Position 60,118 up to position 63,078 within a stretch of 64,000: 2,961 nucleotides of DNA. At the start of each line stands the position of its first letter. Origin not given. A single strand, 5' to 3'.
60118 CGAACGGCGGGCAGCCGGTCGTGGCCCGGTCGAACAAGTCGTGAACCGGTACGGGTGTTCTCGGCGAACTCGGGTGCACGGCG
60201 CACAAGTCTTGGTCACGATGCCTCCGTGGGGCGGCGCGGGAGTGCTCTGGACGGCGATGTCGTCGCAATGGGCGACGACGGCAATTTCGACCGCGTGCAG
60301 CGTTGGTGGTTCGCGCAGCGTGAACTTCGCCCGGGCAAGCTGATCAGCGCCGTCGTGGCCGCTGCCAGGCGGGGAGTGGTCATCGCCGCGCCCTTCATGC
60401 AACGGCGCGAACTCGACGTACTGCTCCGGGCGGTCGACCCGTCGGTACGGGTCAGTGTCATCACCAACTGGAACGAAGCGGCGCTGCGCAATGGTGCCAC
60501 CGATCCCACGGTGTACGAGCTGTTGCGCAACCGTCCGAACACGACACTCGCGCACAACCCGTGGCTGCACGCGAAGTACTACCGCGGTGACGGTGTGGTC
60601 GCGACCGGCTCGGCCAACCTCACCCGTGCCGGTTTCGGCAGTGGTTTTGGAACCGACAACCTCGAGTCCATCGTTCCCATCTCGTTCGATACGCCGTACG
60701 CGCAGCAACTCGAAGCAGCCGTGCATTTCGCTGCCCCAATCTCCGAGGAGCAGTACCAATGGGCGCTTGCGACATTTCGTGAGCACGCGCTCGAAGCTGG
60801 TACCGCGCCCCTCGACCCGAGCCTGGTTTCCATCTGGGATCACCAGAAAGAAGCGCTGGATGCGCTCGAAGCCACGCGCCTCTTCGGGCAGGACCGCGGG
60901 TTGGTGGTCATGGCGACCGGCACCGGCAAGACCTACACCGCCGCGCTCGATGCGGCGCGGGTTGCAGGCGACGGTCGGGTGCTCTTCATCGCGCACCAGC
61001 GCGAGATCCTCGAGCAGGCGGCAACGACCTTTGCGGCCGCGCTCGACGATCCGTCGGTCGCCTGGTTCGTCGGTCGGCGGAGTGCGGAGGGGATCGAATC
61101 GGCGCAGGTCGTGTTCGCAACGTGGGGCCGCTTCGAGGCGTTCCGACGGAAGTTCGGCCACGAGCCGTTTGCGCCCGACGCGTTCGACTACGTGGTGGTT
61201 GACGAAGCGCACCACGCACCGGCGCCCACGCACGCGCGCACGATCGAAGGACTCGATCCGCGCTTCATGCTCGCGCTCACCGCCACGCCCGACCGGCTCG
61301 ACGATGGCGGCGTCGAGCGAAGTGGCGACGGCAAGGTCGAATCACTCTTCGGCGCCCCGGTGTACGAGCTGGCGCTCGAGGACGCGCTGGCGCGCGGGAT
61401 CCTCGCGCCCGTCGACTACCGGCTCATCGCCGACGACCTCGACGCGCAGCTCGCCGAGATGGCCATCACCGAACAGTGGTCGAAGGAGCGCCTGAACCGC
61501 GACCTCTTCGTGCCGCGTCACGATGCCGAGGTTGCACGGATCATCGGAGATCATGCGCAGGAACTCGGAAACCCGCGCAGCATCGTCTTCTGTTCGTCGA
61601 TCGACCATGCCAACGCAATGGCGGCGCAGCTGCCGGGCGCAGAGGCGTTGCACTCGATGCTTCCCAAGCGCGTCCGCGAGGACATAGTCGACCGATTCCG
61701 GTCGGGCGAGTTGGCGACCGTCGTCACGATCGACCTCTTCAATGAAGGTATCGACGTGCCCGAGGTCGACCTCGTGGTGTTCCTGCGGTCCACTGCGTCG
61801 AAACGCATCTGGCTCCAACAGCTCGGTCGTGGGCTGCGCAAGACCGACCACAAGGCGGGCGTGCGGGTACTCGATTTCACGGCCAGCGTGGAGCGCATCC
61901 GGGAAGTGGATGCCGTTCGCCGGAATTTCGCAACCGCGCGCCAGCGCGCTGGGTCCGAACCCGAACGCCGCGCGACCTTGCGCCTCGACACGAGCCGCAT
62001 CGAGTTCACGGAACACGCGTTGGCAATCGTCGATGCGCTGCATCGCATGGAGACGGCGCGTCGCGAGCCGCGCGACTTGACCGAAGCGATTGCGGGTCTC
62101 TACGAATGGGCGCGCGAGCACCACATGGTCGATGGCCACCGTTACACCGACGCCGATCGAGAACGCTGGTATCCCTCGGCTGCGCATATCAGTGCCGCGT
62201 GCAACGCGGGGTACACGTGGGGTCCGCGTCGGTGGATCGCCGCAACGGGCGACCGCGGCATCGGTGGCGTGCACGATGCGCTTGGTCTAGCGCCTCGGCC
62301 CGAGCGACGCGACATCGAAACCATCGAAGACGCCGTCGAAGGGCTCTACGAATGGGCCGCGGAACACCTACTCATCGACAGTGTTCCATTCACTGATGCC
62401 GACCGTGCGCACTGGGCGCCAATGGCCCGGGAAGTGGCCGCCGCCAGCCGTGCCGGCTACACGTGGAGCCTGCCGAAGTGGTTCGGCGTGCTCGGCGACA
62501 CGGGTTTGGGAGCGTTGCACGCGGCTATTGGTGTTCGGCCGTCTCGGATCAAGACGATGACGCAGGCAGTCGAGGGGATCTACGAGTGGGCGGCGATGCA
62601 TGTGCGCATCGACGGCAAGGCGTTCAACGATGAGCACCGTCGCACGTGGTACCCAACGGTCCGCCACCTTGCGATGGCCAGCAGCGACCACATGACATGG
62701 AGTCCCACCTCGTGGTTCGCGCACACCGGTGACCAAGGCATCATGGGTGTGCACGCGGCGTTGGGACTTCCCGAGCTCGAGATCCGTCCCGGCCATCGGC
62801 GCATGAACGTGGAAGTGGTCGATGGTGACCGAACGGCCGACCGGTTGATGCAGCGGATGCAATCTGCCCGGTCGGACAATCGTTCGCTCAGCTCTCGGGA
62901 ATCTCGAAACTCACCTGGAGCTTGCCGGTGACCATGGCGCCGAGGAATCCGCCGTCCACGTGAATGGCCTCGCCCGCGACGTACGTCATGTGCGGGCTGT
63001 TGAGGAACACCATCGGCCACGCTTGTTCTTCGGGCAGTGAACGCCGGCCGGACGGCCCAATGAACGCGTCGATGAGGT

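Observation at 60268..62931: Orphan HKD(PLD)-nuclease / SF2 DEAH-helicase fusion (887 aa) sitting among metabolic genes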

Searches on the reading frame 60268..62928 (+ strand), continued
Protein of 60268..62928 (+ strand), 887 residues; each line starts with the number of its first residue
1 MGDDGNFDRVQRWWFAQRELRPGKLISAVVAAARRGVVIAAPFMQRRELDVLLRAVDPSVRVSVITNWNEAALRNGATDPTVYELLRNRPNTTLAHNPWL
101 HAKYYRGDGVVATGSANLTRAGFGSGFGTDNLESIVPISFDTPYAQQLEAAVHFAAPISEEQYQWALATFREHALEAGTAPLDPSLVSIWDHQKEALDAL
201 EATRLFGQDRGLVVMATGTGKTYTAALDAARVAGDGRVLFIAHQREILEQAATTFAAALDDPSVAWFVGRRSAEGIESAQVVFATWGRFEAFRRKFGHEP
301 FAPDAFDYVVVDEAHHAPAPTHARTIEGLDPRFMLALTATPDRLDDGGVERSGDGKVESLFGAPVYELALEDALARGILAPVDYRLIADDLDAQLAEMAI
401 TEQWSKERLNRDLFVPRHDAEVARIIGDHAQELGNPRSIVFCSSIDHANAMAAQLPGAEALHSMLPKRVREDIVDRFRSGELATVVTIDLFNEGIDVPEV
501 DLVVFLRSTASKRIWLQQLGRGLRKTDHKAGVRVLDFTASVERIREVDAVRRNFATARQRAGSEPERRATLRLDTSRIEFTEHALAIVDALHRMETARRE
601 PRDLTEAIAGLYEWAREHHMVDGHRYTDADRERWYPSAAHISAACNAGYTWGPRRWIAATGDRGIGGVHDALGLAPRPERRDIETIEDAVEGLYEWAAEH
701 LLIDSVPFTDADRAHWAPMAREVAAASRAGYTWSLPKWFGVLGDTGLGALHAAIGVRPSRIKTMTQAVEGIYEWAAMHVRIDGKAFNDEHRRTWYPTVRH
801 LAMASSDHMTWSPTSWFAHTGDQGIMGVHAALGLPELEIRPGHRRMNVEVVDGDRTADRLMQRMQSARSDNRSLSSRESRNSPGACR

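Call 56: find_encoding_contigs(protein=P0015, flank=8000, max_places=4)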
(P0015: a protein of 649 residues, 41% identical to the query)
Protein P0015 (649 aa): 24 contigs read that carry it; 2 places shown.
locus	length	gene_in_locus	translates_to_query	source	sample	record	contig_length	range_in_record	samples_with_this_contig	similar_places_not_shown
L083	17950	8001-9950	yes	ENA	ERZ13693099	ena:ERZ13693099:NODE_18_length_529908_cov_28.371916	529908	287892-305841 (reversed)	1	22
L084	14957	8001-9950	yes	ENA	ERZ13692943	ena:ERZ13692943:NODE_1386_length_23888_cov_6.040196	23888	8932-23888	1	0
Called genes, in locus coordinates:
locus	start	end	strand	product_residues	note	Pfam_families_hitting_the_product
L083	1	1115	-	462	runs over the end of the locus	PF13506:Glyco_transf_21, PF00535:Glycos_transf_2, PF10111:Glyco_tranf_2_2 (faint), PF13641:Glyco_tranf_2_3, PF03142:Chitin_synth_2 (weak), PF13632:Glyco_trans_2_3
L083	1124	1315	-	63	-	-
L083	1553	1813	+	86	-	-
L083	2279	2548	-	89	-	PF01649:Ribosomal_S20p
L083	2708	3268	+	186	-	PF01330:RuvA_N, PF14520:HHH_5, PF07499:RuvA_C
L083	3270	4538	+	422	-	PF08245:Mur_ligase_M, PF02875:Mur_ligase_C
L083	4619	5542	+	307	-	PF01149:Fapy_DNA_glyco, PF05833:NFACT_N (weak), PF06831:H2TH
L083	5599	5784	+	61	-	-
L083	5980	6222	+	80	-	PF00035:dsrm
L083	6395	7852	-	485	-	PF00140:Sigma70_r1_2, PF04542:Sigma70_r2, PF04545:Sigma70_r4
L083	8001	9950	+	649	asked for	PF00270:DEAD, PF04851:ResIII, PF18766:SWI2_SNF2, PF00271:Helicase_C, PF14882:INT_rpt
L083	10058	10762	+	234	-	PF22935:RM44_endonuclase (weak), PF14622:Ribonucleas_3_3, PF00636:Ribonuclease_3, PF00035:dsrm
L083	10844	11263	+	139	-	-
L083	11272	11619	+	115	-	-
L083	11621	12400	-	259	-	PF03372:Exo_endo_phos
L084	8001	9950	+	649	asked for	PF00270:DEAD, PF04851:ResIII, PF18766:SWI2_SNF2, PF00271:Helicase_C, PF14882:INT_rpt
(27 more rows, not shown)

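Call 65: find_related_loci(query=window:60268-62928:+, collection=metagenome_contigs, flank=8000)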
Query window:60268-62928:+ (887 aa) in metagenome_contigs; peptide patterns used: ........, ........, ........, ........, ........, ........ (x = any residue, [..] = any of these).
125 stretches matched a pattern, but none encodes a relative of the query by tblastn (E <= 1e-3).

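Call 84: search_protein_families(library=pfam, proteins=[P0035, P0044, P0058, P0076, P0014, P0029, P0041, P0062, P0049, P0036], max_evalue=0.01)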
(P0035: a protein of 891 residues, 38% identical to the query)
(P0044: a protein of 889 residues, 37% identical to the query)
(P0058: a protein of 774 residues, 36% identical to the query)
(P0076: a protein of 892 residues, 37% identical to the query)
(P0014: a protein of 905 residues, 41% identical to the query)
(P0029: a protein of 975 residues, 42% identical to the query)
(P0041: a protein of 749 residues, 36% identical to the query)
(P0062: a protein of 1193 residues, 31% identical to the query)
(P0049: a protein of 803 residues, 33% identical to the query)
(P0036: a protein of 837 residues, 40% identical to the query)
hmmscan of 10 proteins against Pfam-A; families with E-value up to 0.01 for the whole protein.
P0035 (891 aa): 6 families
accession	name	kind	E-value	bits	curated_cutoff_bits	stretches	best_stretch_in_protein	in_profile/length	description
PF04851.21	ResIII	-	8.3e-31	107.5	22.5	1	141-291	3-164/164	Type III restriction enzyme, res subunit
PF00271.37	Helicase_C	-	3.7e-14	53.4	23.5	1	362-466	5-109/110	Helicase conserved C-terminal domain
PF00270.35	DEAD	-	3.9e-08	33.6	26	1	144-292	2-162/167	DEAD/DEAH box helicase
PF18780.6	HNH_repeat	-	6.7e-08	33.2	26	1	541-591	2-52/54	Homing endonuclease associated repeat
PF18766.7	SWI2_SNF2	-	1.4e-05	25.3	26.7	1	162-335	18-200/221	SWI2/SNF2 ATPase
PF18741.7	MTES_1575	-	0.00011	22.6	38.2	1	51-106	24-77/96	REase_MTES_1575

P0044 (889 aa): 4 families
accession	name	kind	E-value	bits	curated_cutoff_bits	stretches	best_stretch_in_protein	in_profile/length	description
PF04851.21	ResIII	-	2.7e-30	105.9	22.5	1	140-291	2-164/164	Type III restriction enzyme, res subunit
PF00271.37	Helicase_C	-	1.7e-12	48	23.5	1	364-464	7-109/110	Helicase conserved C-terminal domain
PF18780.6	HNH_repeat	-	3.1e-12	47.1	26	1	539-590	1-52/54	Homing endonuclease associated repeat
PF00270.35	DEAD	-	9.7e-07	29.1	26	1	143-292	1-162/167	DEAD/DEAH box helicase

P0058 (774 aa): 5 families
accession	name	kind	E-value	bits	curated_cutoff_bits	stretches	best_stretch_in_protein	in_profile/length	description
PF04851.21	ResIII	-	7.7e-30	104.4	22.5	1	24-172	5-164/164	Type III restriction enzyme, res subunit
PF00271.37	Helicase_C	-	5e-15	56.2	23.5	1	243-347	5-109/110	Helicase conserved C-terminal domain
PF00270.35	DEAD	-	2.7e-07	30.9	26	1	25-173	2-162/167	DEAD/DEAH box helicase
PF18780.6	HNH_repeat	-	1.2e-06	29.2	26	1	424-473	2-52/54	Homing endonuclease associated repeat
PF18766.7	SWI2_SNF2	-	0.0021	18.2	26.7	0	44-217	19-201/221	SWI2/SNF2 ATPase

P0076 (892 aa): 5 families
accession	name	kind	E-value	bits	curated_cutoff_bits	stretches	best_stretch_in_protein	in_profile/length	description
PF04851.21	ResIII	-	1.1e-31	110.4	22.5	1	140-291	2-164/164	Type III restriction enzyme, res subunit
PF00271.37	Helicase_C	-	1.2e-13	51.7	23.5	1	362-464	5-109/110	Helicase conserved C-terminal domain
PF18780.6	HNH_repeat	-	6.1e-11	42.9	26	1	544-591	5-52/54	Homing endonuclease associated repeat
PF00270.35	DEAD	-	2.3e-08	34.4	26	1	145-290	3-161/167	DEAD/DEAH box helicase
PF18741.7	MTES_1575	-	0.00026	21.5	38.2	1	38-108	16-79/96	REase_MTES_1575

P0014 (905 aa): 9 families
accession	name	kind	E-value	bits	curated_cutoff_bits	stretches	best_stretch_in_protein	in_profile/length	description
PF14311.12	DUF4379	-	9.6e-86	282.3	24.5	7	482-535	1-55/56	Probable Treble clef zinc finger domain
PF04851.21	ResIII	-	3.9e-34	118.4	22.5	1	2-155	2-164/164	Type III restriction enzyme, res subunit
PF00271.37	Helicase_C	-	9.4e-14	52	23.5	1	238-330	13-109/110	Helicase conserved C-terminal domain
PF18766.7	SWI2_SNF2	-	1.3e-13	51.6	26.7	1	14-201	9-203/221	SWI2/SNF2 ATPase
PF00270.35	DEAD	-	1.4e-06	28.6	26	1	7-154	3-161/167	DEAD/DEAH box helicase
PF21817.3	CapR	-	6.7e-06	26.6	24.2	0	432-465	26-67/67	CapR homology domain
PF16203.11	ERCC3_RAD25_C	-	0.00041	20.2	27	1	228-333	50-154/248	ERCC3/RAD25/XPB C-terminal helicase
PF24452.1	DUF7568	-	0.0019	19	27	0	617-653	74-111/121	Family of unknown function (DUF7568)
PF11648.16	RIG-I_C-RD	-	0.0019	18.8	25.6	0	611-677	25-90/117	C-terminal domain of RIG-I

P0029 (975 aa): 7 families
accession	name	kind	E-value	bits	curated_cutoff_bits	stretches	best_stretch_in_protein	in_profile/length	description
PF04851.21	ResIII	-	2.3e-31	109.3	22.5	1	52-208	2-164/164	Type III restriction enzyme, res subunit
PF00271.37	Helicase_C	-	1.8e-13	51.1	23.5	1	293-384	13-109/110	Helicase conserved C-terminal domain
PF00270.35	DEAD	-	1e-08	35.5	26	1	74-207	15-161/167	DEAD/DEAH box helicase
PF18766.7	SWI2_SNF2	-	1.4e-08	35.1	26.7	1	73-257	18-208/221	SWI2/SNF2 ATPase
PF16203.11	ERCC3_RAD25_C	-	1.1e-06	28.6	27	1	296-387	61-154/248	ERCC3/RAD25/XPB C-terminal helicase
PF00176.29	SNF2-rel_dom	-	0.0023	17.5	24.9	1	57-213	1-170/290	SNF2-related domain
PF12872.13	OST-HTH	-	0.0031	17.8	23.8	0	145-173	15-45/71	OST-HTH/LOTUS domain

P0041 (749 aa): 6 families
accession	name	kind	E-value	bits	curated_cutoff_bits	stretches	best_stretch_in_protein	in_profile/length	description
PF04851.21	ResIII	-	4.7e-35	121.3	22.5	1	138-293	2-164/164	Type III restriction enzyme, res subunit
PF04471.18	Mrr_cat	-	2e-16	60.6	21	1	11-126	2-114/115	Restriction endonuclease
PF00271.37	Helicase_C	-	1.4e-12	48.2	23.5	1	380-472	14-108/110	Helicase conserved C-terminal domain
PF00270.35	DEAD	-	2e-10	41.1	26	1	142-292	2-161/167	DEAD/DEAH box helicase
PF18766.7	SWI2_SNF2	-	1.2e-07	32.1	26.7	1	148-323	6-184/221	SWI2/SNF2 ATPase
PF16203.11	ERCC3_RAD25_C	-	0.00073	19.3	27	1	385-473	64-151/248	ERCC3/RAD25/XPB C-terminal helicase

P0062 (1193 aa): 6 families
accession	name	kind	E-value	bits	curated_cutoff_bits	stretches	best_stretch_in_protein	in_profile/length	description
PF04851.21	ResIII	-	1.1e-37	129.9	22.5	1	325-472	2-164/164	Type III restriction enzyme, res subunit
PF01230.28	HIT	-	8.1e-22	78.1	21.5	1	12-102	7-97/98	HIT domain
PF00271.37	Helicase_C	-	1.4e-15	58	23.5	1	548-646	11-109/110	Helicase conserved C-terminal domain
PF13091.12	PLDc_2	-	1e-09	38.8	27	1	147-281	2-132/132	PLD-like domain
PF00270.35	DEAD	-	4.1e-07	30.3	26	1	330-471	3-161/167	DEAD/DEAH box helicase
PF11969.13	DcpS_C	-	4.7e-07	30.7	24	1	16-98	19-100/114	Scavenger mRNA decapping enzyme C-term binding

P0049 (803 aa): 6 families
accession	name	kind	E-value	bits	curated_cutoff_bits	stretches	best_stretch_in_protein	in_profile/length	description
PF04851.21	ResIII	-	4e-36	124.9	22.5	1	190-335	4-164/164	Type III restriction enzyme, res subunit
PF00271.37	Helicase_C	-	1.1e-13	51.8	23.5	1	411-508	11-108/110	Helicase conserved C-terminal domain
PF00270.35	DEAD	-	1.8e-08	34.8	26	1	191-336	1-162/167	DEAD/DEAH box helicase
PF13091.12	PLDc_2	-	1.5e-06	28.5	27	1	12-122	24-132/132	PLD-like domain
PF00176.29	SNF2-rel_dom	-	0.0048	16.5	24.9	1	270-344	98-174/290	SNF2-related domain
PF09565.16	RE_NgoFVII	-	0.008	15.9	23.8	0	65-98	89-122/162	NgoFVII restriction endonuclease N-terminal PLD domain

P0036 (837 aa): 6 families
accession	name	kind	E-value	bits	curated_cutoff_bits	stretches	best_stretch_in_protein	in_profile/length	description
PF04851.21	ResIII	-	3.3e-35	121.9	22.5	1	231-377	3-164/164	Type III restriction enzyme, res subunit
PF00271.37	Helicase_C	-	2.9e-15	56.9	23.5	1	453-550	11-108/110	Helicase conserved C-terminal domain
PF00270.35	DEAD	-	7.7e-08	32.7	26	1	233-378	1-162/167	DEAD/DEAH box helicase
PF13091.12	PLDc_2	-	1.1e-06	28.9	27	1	35-164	7-132/132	PLD-like domain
PF09565.16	RE_NgoFVII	-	0.0029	17.4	23.8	1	84-140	66-122/162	NgoFVII restriction endonuclease N-terminal PLD domain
PF00176.29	SNF2-rel_dom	-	0.0073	15.9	24.9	0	312-386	98-174/290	SNF2-related domain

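Call 95: search_dna_similar(query=window:60268-62928:+, collection=plasmids, mode=protein, max_rows=12)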
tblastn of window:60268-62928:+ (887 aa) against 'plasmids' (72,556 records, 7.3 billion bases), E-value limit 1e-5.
Records with a match: 424; places in all: 468; records where one place covers at least 80% of the query: 0.
Best place of each record, by identity: <60% 424.
By first word of the organism name: Streptomyces 79; Pseudomonas 21; Klebsiella 17; Nostoc 15; Deinococcus 14; Acinetobacter 13; Lactiplantibacillus 10; Vibrio 9; Piscirickettsia 9; Escherichia 8; and 136 more.
By predicted mobility (MOB-suite, as given by PLSDB): non-mobilizable 294; mobilizable 84; conjugative 46.
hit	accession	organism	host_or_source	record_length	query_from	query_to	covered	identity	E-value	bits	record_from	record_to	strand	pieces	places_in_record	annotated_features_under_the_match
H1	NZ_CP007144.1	Hymenobacter swuensis DY53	-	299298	76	538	52%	32.5%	3e-41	172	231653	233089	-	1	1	DEAD/DEAH box helicase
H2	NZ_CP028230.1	Lactiplantibacillus plantarum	cell culture,young radish kimchi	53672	80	540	52%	30.8%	5e-42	175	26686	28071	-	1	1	DEAD/DEAH box helicase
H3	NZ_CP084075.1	Fusobacterium vincentii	-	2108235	78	543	53%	29.8%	2e-44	182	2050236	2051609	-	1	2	none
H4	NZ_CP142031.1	Pseudoalteromonas sp. CuT4-3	whole organism,deep-sea sediment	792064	76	540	52%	29.8%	2e-34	151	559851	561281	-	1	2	DEAD/DEAH box helicase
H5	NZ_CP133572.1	Pseudoalteromonas sp. HL-AS2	sediment core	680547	76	540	52%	29.8%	1e-32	145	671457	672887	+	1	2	DUF3427 domain-containing protein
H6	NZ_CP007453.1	Peptoclostridium acidaminophilum DSM 3953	black mud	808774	100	543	50%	31.2%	2e-43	179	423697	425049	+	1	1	DEAD/DEAH box helicase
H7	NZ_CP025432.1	Paracoccus zhejiangensis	single cell,sludge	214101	167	540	42%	37.0%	8e-41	171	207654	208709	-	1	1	DUF3427 domain-containing protein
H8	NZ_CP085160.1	Pseudosulfitobacter sp. DSM 107133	cell culture,Seawater from the North ...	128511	174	553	43%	36.0%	3e-42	175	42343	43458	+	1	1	DEAD/DEAH box helicase family protein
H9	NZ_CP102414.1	Ruegeria sp. YS9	seaweed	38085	191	553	41%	37.1%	5e-44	181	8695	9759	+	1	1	DEAD/DEAH box helicase family protein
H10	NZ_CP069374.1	Neotabrizicola shimadae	microbial biofilm,biofilm, Nakabusa ...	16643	193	540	39%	38.5%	5e-41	171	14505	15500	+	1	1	DUF3427 domain-containing protein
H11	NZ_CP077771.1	Pseudoalteromonas shioyasakiensis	Haliotis discus hannai,plate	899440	76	540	52%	28.7%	3e-35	153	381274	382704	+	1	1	DEAD/DEAH box helicase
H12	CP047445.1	Spiroplasma citri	Neoaliturus tenellus,cell culture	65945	103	542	50%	30.3%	8e-39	164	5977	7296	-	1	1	DEAD/DEAH box helicase family protein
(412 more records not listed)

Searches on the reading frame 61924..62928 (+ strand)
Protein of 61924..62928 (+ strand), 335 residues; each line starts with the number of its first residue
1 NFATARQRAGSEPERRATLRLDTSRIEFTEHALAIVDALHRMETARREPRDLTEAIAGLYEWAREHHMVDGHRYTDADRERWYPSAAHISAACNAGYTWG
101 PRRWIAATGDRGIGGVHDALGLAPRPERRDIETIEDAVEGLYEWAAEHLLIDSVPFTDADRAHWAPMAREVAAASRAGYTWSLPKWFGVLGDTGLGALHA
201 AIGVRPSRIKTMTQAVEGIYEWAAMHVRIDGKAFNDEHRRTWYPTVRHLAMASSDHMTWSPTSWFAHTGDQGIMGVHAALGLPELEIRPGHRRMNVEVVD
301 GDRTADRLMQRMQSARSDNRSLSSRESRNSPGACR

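Call 7: search_protein_families(library=pfam, proteins=[window:61924-62928:+], max_evalue=10)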
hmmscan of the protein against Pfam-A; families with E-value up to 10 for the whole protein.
window:61924-62928:+ (335 aa): 1 family
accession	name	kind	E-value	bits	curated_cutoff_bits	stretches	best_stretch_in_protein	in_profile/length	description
PF10697.14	DUF2502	-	9.4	7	27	1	69-105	22-57/90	Protein of unknown function (DUF2502)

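Call 64: find_related_loci(query=window:62020-62928:+, collection=metagenome_contigs, flank=8000)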
Query window:62020-62928:+ (303 aa) in metagenome_contigs; peptide patterns used: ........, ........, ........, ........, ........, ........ (x = any residue, [..] = any of these).
43 stretches matched a pattern, but none encodes a relative of the query by tblastn (E <= 1e-3).
